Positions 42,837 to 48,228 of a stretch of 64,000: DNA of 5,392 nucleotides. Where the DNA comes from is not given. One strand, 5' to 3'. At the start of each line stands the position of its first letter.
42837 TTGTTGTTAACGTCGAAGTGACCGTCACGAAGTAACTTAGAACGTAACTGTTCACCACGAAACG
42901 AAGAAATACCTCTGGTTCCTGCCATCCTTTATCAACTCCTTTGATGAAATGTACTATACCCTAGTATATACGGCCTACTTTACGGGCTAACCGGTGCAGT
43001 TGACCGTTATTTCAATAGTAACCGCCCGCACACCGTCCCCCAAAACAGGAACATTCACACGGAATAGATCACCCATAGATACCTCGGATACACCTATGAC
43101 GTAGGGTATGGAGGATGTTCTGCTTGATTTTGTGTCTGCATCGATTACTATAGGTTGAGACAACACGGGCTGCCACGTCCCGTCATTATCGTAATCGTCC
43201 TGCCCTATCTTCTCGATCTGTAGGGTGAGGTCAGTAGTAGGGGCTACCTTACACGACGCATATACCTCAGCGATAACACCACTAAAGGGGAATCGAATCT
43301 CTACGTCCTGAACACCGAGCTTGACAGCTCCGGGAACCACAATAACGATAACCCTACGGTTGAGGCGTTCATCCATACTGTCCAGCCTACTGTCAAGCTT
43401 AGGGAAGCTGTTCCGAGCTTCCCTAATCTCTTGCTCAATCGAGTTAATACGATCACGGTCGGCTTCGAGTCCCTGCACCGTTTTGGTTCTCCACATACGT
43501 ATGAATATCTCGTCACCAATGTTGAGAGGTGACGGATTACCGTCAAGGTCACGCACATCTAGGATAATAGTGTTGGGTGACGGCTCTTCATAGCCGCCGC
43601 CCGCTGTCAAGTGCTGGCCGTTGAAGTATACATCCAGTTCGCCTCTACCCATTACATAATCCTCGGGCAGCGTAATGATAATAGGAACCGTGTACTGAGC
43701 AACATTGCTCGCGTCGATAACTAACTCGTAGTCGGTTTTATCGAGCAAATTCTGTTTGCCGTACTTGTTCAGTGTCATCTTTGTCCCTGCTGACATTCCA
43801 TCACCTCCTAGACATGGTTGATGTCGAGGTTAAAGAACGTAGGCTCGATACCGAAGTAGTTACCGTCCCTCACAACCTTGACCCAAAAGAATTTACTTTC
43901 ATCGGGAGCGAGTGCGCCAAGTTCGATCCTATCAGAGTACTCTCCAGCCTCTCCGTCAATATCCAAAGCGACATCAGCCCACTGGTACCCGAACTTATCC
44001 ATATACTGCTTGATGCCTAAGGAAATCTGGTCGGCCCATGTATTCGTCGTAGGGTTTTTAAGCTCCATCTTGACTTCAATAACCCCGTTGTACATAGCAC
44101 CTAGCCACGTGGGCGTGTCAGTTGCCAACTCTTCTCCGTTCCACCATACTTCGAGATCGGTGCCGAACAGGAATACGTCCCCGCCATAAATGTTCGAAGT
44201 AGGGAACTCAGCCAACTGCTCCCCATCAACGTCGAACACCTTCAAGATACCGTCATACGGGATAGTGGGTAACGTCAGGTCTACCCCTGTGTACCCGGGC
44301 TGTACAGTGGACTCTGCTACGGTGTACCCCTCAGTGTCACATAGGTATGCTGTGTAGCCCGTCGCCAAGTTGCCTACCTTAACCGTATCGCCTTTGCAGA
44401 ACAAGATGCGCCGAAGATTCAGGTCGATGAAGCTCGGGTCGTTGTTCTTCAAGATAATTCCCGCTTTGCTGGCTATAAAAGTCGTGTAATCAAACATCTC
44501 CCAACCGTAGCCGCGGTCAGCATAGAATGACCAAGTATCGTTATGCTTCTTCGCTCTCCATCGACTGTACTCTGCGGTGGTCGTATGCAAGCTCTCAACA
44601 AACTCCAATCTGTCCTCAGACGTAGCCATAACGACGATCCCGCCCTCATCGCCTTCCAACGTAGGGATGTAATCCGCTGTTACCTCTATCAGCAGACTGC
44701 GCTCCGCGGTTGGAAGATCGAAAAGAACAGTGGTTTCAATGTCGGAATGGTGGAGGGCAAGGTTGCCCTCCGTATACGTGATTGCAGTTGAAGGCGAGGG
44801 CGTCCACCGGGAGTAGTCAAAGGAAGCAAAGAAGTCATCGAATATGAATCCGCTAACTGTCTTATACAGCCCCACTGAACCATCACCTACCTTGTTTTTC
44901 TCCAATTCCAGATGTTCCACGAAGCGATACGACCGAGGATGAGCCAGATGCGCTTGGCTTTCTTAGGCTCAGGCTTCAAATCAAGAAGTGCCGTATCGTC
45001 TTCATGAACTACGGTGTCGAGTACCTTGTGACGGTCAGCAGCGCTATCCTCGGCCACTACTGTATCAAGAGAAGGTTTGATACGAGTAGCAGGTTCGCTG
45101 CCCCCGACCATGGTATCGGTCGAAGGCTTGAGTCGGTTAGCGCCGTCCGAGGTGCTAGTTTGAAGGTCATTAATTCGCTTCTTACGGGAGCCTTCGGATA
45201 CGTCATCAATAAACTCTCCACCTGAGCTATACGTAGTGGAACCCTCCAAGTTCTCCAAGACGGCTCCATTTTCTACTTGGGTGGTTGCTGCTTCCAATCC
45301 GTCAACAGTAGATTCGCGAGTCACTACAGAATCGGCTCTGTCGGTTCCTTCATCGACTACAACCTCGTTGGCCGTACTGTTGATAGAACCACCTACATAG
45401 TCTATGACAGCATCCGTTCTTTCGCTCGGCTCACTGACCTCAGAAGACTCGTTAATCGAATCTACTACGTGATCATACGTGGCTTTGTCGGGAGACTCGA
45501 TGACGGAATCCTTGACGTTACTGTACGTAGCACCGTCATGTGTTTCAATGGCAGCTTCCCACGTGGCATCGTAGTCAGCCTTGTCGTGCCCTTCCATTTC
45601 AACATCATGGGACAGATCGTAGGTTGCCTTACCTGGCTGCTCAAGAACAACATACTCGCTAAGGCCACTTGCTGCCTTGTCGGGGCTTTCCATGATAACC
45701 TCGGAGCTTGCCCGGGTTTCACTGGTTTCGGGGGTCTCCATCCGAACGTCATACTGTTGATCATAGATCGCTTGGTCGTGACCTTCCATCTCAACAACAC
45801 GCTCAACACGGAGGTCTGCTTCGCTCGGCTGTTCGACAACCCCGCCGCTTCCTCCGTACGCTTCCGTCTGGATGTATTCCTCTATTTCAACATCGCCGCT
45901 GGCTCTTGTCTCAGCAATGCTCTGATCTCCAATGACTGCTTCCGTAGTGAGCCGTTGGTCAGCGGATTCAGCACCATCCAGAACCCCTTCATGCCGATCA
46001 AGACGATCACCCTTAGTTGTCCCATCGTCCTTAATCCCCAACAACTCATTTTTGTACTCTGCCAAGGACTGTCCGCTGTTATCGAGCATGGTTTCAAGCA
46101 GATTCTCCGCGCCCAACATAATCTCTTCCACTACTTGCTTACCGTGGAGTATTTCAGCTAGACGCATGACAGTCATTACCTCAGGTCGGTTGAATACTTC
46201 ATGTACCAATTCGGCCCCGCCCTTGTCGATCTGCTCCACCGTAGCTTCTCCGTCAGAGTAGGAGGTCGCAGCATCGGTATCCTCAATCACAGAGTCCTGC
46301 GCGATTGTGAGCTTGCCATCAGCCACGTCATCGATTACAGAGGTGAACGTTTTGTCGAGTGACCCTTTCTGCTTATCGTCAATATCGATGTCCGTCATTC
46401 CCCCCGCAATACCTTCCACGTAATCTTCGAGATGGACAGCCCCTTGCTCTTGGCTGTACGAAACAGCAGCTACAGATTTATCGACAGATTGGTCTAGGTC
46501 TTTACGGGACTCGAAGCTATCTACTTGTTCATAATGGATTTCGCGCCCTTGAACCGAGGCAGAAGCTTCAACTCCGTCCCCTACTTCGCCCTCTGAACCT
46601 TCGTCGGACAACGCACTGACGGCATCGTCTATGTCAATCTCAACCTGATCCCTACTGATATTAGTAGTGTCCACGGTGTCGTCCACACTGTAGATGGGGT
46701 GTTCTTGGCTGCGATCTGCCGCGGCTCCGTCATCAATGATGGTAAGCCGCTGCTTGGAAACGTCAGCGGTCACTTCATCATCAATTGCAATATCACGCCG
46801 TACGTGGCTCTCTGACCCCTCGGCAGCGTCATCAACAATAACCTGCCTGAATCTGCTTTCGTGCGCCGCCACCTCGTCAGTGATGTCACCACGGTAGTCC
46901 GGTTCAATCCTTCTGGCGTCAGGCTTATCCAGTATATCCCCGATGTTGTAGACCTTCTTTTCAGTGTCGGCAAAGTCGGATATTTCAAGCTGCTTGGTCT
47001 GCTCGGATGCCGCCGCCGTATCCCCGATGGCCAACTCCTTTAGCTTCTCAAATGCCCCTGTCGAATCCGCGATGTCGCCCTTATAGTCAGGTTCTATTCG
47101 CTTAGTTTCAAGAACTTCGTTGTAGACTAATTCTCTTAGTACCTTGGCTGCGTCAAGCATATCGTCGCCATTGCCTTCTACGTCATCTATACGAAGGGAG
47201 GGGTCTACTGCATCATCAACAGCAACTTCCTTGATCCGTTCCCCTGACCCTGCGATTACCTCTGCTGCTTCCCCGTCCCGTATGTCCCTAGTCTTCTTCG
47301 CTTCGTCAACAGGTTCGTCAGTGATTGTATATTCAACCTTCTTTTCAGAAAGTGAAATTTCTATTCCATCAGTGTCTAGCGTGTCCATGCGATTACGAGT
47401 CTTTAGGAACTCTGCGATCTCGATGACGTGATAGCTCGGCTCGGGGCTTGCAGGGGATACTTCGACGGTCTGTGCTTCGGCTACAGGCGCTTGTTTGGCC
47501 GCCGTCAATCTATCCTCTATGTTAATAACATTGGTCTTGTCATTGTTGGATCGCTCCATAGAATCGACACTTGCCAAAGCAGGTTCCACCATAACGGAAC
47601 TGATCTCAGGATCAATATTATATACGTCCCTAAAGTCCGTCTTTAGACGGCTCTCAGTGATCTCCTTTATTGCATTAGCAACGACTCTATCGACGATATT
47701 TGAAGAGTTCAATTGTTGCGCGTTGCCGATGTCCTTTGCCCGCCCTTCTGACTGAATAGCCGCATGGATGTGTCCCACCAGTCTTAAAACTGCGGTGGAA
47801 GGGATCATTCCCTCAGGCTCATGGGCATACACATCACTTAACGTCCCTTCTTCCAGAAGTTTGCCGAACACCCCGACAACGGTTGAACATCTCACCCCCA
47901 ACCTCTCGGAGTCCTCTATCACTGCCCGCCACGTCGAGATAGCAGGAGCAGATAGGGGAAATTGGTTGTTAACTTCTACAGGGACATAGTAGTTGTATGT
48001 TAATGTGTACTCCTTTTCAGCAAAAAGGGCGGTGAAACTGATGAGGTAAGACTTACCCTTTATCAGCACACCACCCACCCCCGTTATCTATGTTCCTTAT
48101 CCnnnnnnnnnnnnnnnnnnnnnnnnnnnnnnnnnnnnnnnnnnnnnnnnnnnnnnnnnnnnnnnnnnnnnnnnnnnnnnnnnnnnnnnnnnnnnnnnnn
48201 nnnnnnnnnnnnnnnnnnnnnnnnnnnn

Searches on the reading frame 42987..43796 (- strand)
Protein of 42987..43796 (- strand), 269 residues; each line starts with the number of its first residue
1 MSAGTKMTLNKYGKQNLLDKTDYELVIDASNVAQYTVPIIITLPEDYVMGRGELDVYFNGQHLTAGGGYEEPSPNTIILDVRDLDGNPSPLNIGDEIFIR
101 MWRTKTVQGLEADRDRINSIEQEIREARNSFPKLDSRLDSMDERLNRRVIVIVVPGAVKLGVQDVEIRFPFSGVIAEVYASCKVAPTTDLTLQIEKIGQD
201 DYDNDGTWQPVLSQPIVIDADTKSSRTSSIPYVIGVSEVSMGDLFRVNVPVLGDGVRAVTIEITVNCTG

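Call 6: search_protein_families(library=pfam, proteins=[window:42987-43796:-], max_evalue=0.01)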
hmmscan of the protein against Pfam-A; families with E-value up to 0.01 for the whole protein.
window:42987-43796:- (269 aa): 0 families

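Call 8: search_protein_families(library=phrogs, proteins=[window:42987-43796:-], max_evalue=0.001)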
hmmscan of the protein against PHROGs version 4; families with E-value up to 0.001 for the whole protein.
window:42987-43796:- (269 aa): 2 families
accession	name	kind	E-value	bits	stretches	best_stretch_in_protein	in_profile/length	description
phrog_34854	-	unknown function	1.6e-54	186.2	1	3-266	2-277/279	-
phrog_11315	-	unknown function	5.8e-20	72.6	1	136-265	257-382/384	-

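Call 15: search_protein_families(library=ncbifam, proteins=[window:42987-43796:-], max_evalue=0.1)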
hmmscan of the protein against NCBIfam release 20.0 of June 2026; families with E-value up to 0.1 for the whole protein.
window:42987-43796:- (269 aa): 0 families

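Call 68: search_dna_similar(query=window:42987-43796:-, collection=phages, mode=protein, max_rows=40, max_evalue=0.001)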
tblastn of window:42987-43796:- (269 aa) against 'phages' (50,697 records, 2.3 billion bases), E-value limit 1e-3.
Records with a match: 11; places in all: 11; records where one place covers at least 80% of the query: 3.
Best place of each record, by identity: <60% 11.
By first word of the organism name: Brevibacillus 5; Bacillus 3; Clostridium 2; Psychrobacillus 1.
By host as written in the record: Brevibacillus laterosporus 5; Bacillus megaterium str. ATCC 43725 2; Clostridium botulinum type C strain C-Stockholm 2; Bacillus pumilus strain 145 1; Psychrobacillus psychrodurans 1.
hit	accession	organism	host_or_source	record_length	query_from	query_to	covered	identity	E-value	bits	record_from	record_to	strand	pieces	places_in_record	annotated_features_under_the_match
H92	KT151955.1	Brevibacillus phage Jenst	Brevibacillus laterosporus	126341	3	267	99%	39.1%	9e-54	192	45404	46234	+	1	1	hypothetical protein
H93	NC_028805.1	Brevibacillus phage Jenst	Brevibacillus laterosporus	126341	3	267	99%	39.1%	9e-54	192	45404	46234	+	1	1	hypothetical protein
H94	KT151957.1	Brevibacillus phage SecTim467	Brevibacillus laterosporus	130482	3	267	99%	39.1%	9e-54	192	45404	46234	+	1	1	hypothetical protein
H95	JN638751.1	Bacillus phage G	Bacillus megaterium str. ATCC 43725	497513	110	265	58%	30.4%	1e-11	71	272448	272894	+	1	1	360: gp360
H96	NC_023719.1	Bacillus phage G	Bacillus megaterium str. ATCC 43725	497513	110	265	58%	30.4%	1e-11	71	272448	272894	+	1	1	360: gp360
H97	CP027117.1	Bacillus phage EZ-2018a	Bacillus pumilus strain 145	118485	143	268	47%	36.7%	7e-12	71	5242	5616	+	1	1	record has no annotation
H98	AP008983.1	Clostridium phage c-st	Clostridium botulinum type C strain ...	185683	104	265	60%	27.8%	9e-7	56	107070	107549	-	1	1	conserved hypothetical phage-related protein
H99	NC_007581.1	Clostridium phage c-st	Clostridium botulinum type C strain ...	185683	104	265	60%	27.8%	9e-7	56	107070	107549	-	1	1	conserved hypothetical phage-related protein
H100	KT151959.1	Brevibacillus phage Sundance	Brevibacillus laterosporus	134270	137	265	48%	30.8%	5e-7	56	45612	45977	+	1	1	putative excinuclease ABC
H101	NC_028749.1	Brevibacillus phage Sundance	Brevibacillus laterosporus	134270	137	265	48%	30.8%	5e-7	56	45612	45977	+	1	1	putative excinuclease ABC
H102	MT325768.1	Psychrobacillus phage Perkons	Psychrobacillus psychrodurans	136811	136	267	49%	29.5%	2e-9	64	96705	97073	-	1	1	hypothetical protein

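Call 77: search_protein_families(library=pfam, proteins=[window:42987-43796:-], max_evalue=10)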
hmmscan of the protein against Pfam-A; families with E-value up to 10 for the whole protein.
window:42987-43796:- (269 aa): 2 families
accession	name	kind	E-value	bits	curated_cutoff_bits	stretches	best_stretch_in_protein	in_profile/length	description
PF00419.26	Fimbrial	-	0.075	13.8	25.6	0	171-218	3-47/151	Fimbrial protein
PF12072.13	RNase_Y_N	-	0.16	11.8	32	1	117-149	66-98/201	RNase Y N-terminal region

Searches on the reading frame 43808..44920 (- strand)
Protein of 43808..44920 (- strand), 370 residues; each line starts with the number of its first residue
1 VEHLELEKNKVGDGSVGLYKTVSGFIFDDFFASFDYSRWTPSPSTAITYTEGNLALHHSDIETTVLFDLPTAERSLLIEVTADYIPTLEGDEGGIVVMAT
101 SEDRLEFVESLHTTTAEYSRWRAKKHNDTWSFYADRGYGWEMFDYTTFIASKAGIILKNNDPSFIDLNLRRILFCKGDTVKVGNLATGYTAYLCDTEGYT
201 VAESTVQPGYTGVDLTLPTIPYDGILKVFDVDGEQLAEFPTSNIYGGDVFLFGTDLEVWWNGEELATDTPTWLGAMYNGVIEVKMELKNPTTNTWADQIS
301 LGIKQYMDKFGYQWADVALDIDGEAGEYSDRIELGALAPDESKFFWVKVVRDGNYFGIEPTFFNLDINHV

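Call 6: search_protein_families(library=pfam, proteins=[window:43808-44920:-], max_evalue=0.01)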
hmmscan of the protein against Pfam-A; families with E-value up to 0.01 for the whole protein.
window:43808-44920:- (370 aa): 0 families

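Call 8: search_protein_families(library=phrogs, proteins=[window:43808-44920:-], max_evalue=0.001)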
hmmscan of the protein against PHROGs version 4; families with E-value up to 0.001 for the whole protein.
window:43808-44920:- (370 aa): 2 families
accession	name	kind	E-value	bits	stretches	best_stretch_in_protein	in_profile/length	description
phrog_11984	-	unknown function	1.2e-68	233.3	1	13-369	304-656/657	-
phrog_7317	-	unknown function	2.6e-60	205.1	1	17-369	2-338/338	-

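Call 15: search_protein_families(library=ncbifam, proteins=[window:43808-44920:-], max_evalue=0.1)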
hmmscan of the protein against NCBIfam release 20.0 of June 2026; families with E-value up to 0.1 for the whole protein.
window:43808-44920:- (370 aa): 0 families

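Call 67: search_dna_similar(query=window:43808-44920:-, collection=phages, mode=protein, max_rows=40, max_evalue=0.001)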
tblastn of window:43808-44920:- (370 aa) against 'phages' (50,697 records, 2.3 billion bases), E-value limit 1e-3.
Records with a match: 8; places in all: 8; records where one place covers at least 80% of the query: 8.
Best place of each record, by identity: <60% 8.
By first word of the organism name: Bacillus 4; Brevibacillus 3; Parageobacillus 1.
By host as written in the record: Brevibacillus laterosporus 3; Bacillus thuringiensis 2; Bacillus cereus MCR1 1; Bacillus pumilus strain 145 1; Parageobacillus thermoglucosidasius 23.6 1.
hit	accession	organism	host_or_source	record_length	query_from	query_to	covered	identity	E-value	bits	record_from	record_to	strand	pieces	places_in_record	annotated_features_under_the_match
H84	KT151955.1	Brevibacillus phage Jenst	Brevibacillus laterosporus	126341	14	369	96%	49.4%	4e-107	350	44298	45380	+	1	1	putative cell adhesion protein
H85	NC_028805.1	Brevibacillus phage Jenst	Brevibacillus laterosporus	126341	14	369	96%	49.4%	4e-107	350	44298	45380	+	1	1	cell adhesion protein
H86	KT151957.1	Brevibacillus phage SecTim467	Brevibacillus laterosporus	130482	14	369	96%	49.4%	4e-107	350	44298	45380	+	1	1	putative cell adhesion protein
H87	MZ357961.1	Bacillus phage Flasso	Bacillus cereus MCR1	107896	10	369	97%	35.2%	2e-56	204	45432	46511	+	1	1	glycosyl hydrolase domain-containing protein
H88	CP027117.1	Bacillus phage EZ-2018a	Bacillus pumilus strain 145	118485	9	369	98%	33.4%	3e-52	192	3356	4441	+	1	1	record has no annotation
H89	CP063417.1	Parageobacillus phage JGon-2020a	Parageobacillus thermoglucosidasius 23.6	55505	1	369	100%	32.3%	3e-52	192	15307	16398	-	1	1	record has no annotation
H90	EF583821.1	Bacillus phage 0305phi8-36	Bacillus thuringiensis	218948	20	351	90%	30.2%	1e-36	146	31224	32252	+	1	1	ORF132: virion structural protein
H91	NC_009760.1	Bacillus phage 0305phi8-36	Bacillus thuringiensis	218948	20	351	90%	30.2%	1e-36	146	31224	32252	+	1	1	ORF132: virion structural protein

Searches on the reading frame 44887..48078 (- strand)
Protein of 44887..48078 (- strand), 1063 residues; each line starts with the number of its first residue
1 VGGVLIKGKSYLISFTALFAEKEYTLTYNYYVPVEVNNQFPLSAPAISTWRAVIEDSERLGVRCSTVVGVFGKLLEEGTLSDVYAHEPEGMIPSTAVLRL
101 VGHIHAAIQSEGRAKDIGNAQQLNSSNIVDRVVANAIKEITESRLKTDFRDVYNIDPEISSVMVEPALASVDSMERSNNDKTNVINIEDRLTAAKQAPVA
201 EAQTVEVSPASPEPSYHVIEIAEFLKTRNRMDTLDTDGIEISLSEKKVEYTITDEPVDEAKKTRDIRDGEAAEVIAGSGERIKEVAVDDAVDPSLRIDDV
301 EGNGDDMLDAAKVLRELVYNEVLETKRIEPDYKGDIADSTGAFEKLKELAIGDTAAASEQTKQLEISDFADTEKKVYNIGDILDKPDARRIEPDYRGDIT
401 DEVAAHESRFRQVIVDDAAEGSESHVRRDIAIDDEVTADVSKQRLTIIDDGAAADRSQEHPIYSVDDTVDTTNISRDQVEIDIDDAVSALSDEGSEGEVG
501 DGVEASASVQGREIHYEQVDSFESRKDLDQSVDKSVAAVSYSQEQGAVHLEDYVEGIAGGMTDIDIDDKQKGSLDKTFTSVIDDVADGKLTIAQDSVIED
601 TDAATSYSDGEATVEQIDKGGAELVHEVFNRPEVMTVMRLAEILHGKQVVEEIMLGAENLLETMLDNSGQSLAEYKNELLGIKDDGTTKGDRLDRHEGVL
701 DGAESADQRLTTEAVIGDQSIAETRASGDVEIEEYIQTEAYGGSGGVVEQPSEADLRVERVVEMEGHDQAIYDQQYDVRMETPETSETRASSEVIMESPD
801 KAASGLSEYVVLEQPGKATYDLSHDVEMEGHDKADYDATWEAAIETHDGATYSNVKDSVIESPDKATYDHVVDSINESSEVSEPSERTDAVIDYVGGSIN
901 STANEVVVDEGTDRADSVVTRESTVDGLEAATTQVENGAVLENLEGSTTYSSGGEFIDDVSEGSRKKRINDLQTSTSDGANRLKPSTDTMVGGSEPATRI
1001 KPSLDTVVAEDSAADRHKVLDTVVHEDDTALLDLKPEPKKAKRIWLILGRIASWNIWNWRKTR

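Call 8: search_protein_families(library=phrogs, proteins=[window:44887-48078:-], max_evalue=0.001)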
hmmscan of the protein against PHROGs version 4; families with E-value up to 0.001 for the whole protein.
window:44887-48078:- (1063 aa): 1 family
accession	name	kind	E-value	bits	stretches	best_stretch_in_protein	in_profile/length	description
phrog_28065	-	unknown function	3e-25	88.9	2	826-1063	1003-1243/1243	-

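Call 18: search_protein_families(library=pfam, proteins=[window:44887-48078:-], max_evalue=0.01)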
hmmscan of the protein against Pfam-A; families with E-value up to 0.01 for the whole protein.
window:44887-48078:- (1063 aa): 0 families
